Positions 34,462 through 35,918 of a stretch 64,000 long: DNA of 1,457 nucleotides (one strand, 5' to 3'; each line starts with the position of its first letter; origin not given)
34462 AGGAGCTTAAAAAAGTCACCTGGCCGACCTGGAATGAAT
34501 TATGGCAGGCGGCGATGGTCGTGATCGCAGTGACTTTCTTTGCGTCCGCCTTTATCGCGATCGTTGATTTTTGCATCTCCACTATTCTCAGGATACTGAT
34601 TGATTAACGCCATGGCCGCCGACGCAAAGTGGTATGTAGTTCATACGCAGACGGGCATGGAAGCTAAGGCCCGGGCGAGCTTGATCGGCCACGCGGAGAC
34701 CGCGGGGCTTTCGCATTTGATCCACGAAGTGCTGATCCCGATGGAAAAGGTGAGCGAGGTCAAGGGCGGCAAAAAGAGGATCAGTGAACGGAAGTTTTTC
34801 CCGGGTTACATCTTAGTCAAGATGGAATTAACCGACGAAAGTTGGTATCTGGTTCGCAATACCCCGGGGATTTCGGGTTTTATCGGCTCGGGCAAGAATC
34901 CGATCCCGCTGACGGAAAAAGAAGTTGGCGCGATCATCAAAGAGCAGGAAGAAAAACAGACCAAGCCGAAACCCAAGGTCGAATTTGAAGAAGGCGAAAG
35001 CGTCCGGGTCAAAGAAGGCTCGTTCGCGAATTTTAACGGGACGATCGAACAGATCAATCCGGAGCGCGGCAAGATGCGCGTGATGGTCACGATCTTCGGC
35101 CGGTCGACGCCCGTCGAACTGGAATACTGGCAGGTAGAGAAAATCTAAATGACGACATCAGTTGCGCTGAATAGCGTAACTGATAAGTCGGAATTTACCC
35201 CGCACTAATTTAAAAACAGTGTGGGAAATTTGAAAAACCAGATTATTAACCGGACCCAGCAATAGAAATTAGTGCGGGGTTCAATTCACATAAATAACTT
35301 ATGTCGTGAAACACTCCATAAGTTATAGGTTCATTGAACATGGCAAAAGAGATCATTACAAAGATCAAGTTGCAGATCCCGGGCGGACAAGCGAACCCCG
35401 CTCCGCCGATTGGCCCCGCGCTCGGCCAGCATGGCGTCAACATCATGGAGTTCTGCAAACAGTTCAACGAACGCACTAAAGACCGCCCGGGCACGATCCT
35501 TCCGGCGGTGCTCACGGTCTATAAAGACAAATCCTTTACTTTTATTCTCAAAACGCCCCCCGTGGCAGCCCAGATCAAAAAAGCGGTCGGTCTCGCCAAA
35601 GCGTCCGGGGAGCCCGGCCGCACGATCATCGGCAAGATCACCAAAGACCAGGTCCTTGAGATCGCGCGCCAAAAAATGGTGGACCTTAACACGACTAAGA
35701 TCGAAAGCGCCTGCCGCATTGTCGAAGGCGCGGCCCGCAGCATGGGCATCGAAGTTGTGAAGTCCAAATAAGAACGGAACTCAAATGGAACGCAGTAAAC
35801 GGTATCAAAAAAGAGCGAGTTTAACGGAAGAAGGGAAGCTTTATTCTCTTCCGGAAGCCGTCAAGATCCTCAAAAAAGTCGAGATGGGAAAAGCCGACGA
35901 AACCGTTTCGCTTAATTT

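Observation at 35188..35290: Novel ~100-bp terminal-inverted-repeat element present upstream of rplK and again upstream of rpoA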

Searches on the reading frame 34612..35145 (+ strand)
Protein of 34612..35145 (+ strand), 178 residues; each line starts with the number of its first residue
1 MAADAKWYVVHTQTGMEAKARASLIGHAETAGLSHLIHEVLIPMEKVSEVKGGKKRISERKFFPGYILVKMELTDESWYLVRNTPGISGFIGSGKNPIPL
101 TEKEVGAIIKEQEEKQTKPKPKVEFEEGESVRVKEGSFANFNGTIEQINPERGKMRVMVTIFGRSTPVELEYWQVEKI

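Call 18: find_homologous_proteins(query=window:34612-35145:+, max_evalue=1e-20)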
Query window:34612-35145:+ (178 aa): 7997 proteins with E <= 1e-20 among 8000 candidates; the best 120 are listed.
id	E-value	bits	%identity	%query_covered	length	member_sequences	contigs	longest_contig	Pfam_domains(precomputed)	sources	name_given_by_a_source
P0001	3.6e-106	371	95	99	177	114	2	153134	PF00467.36,PF02357.25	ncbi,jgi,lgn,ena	-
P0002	1.5e-104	365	94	99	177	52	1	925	PF00467.36,PF02357.25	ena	-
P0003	1.3e-96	340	86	99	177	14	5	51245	PF00467.36,PF02357.25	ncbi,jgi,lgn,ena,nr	ncbi:MAG: hypothetical protein BWY42_00506 [Candidatus Omnitrophica bacterium ADurb.Bin277]|nr:MAG: 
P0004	3.9e-96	338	85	99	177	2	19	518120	PF00467.36,PF02357.25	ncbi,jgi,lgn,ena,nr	ncbi:MAG: hypothetical protein BWY44_00183 [Candidatus Omnitrophica bacterium ADurb.Bin292]|jgi:tran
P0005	9.8e-96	337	85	99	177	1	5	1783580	PF00467.36,PF02357.25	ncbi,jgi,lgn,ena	jgi:transcriptional antiterminator NusG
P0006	4.8e-95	334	84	99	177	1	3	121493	PF00467.36,PF02357.25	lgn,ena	-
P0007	1.2e-93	330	84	99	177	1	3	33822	PF00467.36,PF02357.25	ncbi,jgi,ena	-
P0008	2.9e-91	322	84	99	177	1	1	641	PF00467.36,PF02357.25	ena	-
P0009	5.5e-90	318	77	99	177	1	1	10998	PF00467.36,PF02357.25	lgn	-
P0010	5.5e-90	318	79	100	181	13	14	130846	PF00467.36,PF02357.25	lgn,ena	-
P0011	1.5e-89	316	79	98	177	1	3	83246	PF00467.36,PF02357.25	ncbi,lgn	-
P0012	2.5e-89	316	79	99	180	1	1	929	PF00467.36,PF02357.25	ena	-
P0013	2.6e-89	316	83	98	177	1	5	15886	PF00467.36,PF02357.25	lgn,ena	-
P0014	2.9e-89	316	78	99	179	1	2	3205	PF00467.36,PF02357.25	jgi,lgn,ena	-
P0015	3.0e-89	315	80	100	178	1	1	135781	PF00467.36,PF02357.25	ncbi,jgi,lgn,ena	-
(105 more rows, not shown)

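Call 19: find_encoding_contigs(protein=P0005, flank=10000, max_places=2)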
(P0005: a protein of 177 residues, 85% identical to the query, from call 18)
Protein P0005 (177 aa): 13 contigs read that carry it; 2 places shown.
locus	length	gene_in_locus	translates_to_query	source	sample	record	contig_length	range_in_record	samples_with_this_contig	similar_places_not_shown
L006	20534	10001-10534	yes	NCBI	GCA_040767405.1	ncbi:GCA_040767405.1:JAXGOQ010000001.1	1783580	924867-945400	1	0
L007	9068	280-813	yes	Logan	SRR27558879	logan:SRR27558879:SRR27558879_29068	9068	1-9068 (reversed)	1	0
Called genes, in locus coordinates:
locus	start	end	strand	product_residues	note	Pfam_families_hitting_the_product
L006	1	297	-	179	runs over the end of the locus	PF00213:OSCP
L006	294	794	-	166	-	PF00430:ATP-synt_B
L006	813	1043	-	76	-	PF00137:ATP-synt_C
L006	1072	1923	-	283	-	PF00119:ATP-synt_A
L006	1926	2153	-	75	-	-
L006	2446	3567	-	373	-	PF02350:Epimerase_2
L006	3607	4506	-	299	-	PF01370:Epimerase, PF04321:RmlD_sub_bind, PF16363:GDP_Man_Dehyd (weak)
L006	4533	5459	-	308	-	PF01073:3Beta_HSD, PF01370:Epimerase, PF02719:Polysacc_synt_2, PF04321:RmlD_sub_bind, PF05368:NmrA, PF13460:NAD_binding_10, PF16363:GDP_Man_Dehyd, PF07993:NAD_binding_4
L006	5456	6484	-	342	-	PF01073:3Beta_HSD, PF01370:Epimerase, PF02719:Polysacc_synt_2, PF04321:RmlD_sub_bind, PF07993:NAD_binding_4 (faint), PF16363:GDP_Man_Dehyd, PF13460:NAD_binding_10 (weak), PF08485:Polysacc_syn_2C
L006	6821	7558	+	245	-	PF05359:DUF748 (weak), PF13116:YhdP (weak)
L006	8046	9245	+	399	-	PF00009:GTP_EFTU, PF03144:GTP_EFTU_D2, PF03143:GTP_EFTU_D3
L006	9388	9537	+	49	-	PF00471:Ribosomal_L33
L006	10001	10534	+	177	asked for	PF02357:NusG, PF00467:KOW (weak)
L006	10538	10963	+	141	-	PF03946:Ribosomal_L11_N, PF00298:Ribosomal_L11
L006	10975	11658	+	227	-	PF00687:Ribosomal_L1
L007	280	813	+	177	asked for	PF02357:NusG, PF00467:KOW (weak)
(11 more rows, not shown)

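Call 20: find_encoding_contigs(protein=P0004, flank=10000, max_places=2)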
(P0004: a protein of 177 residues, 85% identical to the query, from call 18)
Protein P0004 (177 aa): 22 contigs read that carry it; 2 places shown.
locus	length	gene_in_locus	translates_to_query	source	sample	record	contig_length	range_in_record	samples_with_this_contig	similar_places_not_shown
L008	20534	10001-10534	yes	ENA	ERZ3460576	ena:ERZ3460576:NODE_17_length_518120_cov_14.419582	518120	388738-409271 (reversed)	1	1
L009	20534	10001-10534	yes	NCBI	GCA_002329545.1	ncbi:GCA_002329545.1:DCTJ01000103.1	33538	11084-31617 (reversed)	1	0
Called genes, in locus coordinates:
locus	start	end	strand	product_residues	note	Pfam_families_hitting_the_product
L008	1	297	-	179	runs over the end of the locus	PF00213:OSCP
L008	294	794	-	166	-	PF00430:ATP-synt_B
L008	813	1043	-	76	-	PF00137:ATP-synt_C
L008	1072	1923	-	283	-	PF00119:ATP-synt_A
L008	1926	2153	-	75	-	-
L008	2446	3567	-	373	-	PF02350:Epimerase_2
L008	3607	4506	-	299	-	PF01370:Epimerase, PF04321:RmlD_sub_bind, PF16363:GDP_Man_Dehyd (weak)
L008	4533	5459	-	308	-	PF01073:3Beta_HSD, PF01370:Epimerase, PF02719:Polysacc_synt_2, PF04321:RmlD_sub_bind, PF05368:NmrA, PF13460:NAD_binding_10, PF16363:GDP_Man_Dehyd, PF07993:NAD_binding_4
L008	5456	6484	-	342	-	PF01073:3Beta_HSD, PF01370:Epimerase, PF02719:Polysacc_synt_2, PF04321:RmlD_sub_bind, PF07993:NAD_binding_4 (faint), PF16363:GDP_Man_Dehyd, PF13460:NAD_binding_10 (weak), PF08485:Polysacc_syn_2C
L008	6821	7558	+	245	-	PF05359:DUF748 (faint), PF13116:YhdP (weak)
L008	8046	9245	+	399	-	PF00009:GTP_EFTU, PF03144:GTP_EFTU_D2, PF03143:GTP_EFTU_D3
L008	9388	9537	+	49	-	PF00471:Ribosomal_L33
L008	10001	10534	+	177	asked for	PF02357:NusG, PF00467:KOW (weak)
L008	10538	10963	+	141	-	PF03946:Ribosomal_L11_N, PF00298:Ribosomal_L11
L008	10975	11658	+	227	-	PF00687:Ribosomal_L1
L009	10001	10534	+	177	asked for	PF02357:NusG, PF00467:KOW (weak)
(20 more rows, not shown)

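Call 21: find_encoding_contigs(protein=P0003, flank=10000, max_places=2)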
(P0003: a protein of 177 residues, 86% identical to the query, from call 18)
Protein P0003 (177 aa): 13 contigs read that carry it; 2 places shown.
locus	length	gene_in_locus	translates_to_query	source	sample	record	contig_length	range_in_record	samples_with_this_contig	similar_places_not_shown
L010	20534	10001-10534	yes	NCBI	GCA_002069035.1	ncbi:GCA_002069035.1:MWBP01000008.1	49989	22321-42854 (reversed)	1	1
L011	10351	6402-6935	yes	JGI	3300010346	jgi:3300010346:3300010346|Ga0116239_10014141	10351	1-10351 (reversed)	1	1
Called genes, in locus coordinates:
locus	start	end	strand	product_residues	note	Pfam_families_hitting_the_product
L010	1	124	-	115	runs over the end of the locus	PF07883:Cupin_2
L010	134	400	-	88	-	PF02823:ATP-synt_DE_N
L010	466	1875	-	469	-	PF02874:ATP-synt_ab_N, PF00006:ATP-synt_ab, PF22919:ATP-synt_VA_C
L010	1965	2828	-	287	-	PF00231:ATP-synt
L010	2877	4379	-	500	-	PF02874:ATP-synt_ab_N, PF00006:ATP-synt_ab, PF00306:ATP-synt_ab_C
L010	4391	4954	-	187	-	PF00213:OSCP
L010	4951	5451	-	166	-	PF00430:ATP-synt_B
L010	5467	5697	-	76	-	PF00137:ATP-synt_C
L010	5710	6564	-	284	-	PF00119:ATP-synt_A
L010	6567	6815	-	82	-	PF09527:ATPase_gene1 (weak)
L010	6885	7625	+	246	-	-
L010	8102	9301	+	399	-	PF00009:GTP_EFTU, PF03144:GTP_EFTU_D2, PF03143:GTP_EFTU_D3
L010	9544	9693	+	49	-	PF00471:Ribosomal_L33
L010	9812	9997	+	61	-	PF00584:SecE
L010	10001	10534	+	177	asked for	PF02357:NusG, PF00467:KOW (weak)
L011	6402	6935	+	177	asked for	PF02357:NusG, PF00467:KOW (weak)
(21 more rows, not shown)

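Call 22: find_encoding_contigs(protein=P0001, flank=10000, max_places=4)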
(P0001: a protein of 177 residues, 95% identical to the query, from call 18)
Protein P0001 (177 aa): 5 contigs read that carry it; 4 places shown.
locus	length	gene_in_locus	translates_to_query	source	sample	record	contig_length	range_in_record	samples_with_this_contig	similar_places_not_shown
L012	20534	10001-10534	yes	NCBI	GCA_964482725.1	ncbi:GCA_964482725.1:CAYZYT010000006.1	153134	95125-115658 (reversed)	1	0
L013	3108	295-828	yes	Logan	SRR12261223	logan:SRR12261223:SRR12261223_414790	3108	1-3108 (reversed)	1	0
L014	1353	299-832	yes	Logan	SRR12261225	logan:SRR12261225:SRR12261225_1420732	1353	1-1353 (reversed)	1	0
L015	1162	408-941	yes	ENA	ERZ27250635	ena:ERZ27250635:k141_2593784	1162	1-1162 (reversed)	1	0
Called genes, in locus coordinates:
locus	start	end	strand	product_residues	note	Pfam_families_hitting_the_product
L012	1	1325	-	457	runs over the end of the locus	PF02874:ATP-synt_ab_N, PF00006:ATP-synt_ab, PF22919:ATP-synt_VA_C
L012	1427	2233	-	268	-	PF00231:ATP-synt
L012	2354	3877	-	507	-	PF02874:ATP-synt_ab_N, PF00006:ATP-synt_ab, PF00306:ATP-synt_ab_C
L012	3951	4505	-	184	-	PF00213:OSCP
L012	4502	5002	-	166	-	PF00430:ATP-synt_B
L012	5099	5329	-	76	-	PF00137:ATP-synt_C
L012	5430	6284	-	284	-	PF00119:ATP-synt_A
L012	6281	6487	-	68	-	-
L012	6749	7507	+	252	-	PF05359:DUF748 (weak)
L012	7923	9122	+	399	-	PF00009:GTP_EFTU, PF03144:GTP_EFTU_D2, PF03143:GTP_EFTU_D3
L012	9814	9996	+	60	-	PF00584:SecE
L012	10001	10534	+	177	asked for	PF02357:NusG, PF00467:KOW (weak)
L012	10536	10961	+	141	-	PF03946:Ribosomal_L11_N, PF00298:Ribosomal_L11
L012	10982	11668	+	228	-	PF00687:Ribosomal_L1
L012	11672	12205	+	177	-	PF00466:Ribosomal_L10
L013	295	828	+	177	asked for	PF02357:NusG, PF00467:KOW (weak)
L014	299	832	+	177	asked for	PF02357:NusG, PF00467:KOW (weak)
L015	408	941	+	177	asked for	PF02357:NusG, PF00467:KOW (weak)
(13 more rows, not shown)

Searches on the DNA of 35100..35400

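Call 8: search_rna_families(source=window, start=35100, end=35400, threshold=evalue, max_evalue=10, show_alignments=2)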
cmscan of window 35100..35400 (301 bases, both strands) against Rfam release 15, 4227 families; matches with E-value up to 10: 5.
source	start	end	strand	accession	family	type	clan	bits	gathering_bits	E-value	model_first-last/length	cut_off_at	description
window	35181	35310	-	RF03098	RAGATH-22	Gene; sRNA;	-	19.3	120.3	0.13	1-166/166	no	RAGATH-22 RNA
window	35197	35280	+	RF01202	sn2991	Gene; snRNA; snoRNA; CD-box;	-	14.1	60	9.6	1-98/98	no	Small nucleolar RNA sn2991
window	35207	35296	+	RF01689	AdoCbl-II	Cis-reg; riboswitch;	CL00101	12.7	36.5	6.1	1-81/81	no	AdoCbl-II (Cobalamin/B12) riboswitch aptamer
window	35197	35280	-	RF04133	MIR2646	Gene; miRNA;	-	11.1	245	4.6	1-256/256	no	MIR2646 microRNA precursor family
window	35149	35172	+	RF01136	sR28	Gene; snRNA; snoRNA; CD-box;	-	8.3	39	9.6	31-55/55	no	Small nucleolar RNA sR28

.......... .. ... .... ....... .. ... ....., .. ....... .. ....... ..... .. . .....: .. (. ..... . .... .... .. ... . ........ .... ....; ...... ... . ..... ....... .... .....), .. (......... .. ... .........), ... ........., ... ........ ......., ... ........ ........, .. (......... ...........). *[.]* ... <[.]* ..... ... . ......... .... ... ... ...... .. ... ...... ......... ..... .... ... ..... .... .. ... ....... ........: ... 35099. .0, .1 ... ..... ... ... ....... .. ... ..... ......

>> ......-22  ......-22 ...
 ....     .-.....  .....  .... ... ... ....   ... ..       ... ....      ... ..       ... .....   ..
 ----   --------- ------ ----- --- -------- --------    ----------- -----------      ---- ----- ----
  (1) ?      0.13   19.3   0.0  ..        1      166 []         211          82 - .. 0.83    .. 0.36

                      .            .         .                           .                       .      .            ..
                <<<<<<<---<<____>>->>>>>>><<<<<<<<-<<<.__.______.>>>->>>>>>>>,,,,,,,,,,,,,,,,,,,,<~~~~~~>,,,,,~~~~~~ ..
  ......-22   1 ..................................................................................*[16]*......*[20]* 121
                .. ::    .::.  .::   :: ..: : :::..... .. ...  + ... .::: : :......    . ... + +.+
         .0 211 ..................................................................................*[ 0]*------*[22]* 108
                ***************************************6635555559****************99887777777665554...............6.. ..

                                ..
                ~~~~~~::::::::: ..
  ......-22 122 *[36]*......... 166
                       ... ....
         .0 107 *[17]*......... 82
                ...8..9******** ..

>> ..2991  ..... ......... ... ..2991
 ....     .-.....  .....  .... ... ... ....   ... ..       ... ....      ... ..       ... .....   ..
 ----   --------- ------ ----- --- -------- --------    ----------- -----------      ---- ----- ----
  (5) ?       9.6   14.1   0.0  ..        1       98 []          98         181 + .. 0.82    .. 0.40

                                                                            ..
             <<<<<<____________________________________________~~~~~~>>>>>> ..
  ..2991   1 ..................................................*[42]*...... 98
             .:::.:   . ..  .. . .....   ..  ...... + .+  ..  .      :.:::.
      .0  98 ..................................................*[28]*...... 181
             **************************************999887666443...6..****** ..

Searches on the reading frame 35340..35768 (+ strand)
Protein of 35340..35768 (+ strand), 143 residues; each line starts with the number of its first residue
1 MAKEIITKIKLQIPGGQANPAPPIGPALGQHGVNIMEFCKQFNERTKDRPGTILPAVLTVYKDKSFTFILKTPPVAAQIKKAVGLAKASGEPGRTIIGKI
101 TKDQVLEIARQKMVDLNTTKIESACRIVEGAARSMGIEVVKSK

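Call 16: find_encoding_contigs(protein=window:35340-35768:+, flank=3000, max_places=10)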
Protein window:35340-35768:+ (143 aa): 9 contigs read that carry it; 5 places shown.
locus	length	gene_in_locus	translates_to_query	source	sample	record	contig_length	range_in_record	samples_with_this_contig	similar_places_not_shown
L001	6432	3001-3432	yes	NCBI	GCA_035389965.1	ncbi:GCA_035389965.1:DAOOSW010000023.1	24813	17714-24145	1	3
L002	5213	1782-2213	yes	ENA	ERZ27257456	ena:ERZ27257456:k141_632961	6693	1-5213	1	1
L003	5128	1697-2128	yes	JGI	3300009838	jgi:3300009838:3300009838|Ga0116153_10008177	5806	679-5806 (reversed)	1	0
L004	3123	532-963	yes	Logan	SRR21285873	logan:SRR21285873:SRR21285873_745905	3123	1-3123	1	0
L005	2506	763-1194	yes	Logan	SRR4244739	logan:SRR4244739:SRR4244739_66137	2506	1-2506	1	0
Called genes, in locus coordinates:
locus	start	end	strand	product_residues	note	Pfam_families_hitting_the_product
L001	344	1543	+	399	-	PF00009:GTP_EFTU, PF03144:GTP_EFTU_D2, PF03143:GTP_EFTU_D3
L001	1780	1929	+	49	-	PF00471:Ribosomal_L33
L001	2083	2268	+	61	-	PF00584:SecE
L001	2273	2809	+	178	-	PF02357:NusG, PF00467:KOW (weak)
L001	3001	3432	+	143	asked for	PF03946:Ribosomal_L11_N, PF00298:Ribosomal_L11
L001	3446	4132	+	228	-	PF00687:Ribosomal_L1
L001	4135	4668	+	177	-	PF00466:Ribosomal_L10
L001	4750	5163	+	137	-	PF16320:Ribosomal_L12_N, PF00542:Ribosomal_L12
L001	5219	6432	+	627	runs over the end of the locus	PF04563:RNA_pol_Rpb2_1, PF04561:RNA_pol_Rpb2_2, PF04565:RNA_pol_Rpb2_3, PF10385:RNA_pol_Rpb2_45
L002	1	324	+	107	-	?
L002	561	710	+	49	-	PF00471:Ribosomal_L33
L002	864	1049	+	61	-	PF00584:SecE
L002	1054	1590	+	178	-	PF02357:NusG, PF00467:KOW (weak)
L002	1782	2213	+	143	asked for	PF03946:Ribosomal_L11_N, PF00298:Ribosomal_L11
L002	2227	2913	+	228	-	PF00687:Ribosomal_L1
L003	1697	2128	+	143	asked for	PF03946:Ribosomal_L11_N, PF00298:Ribosomal_L11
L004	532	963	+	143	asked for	PF03946:Ribosomal_L11_N, PF00298:Ribosomal_L11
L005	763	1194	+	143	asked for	PF03946:Ribosomal_L11_N, PF00298:Ribosomal_L11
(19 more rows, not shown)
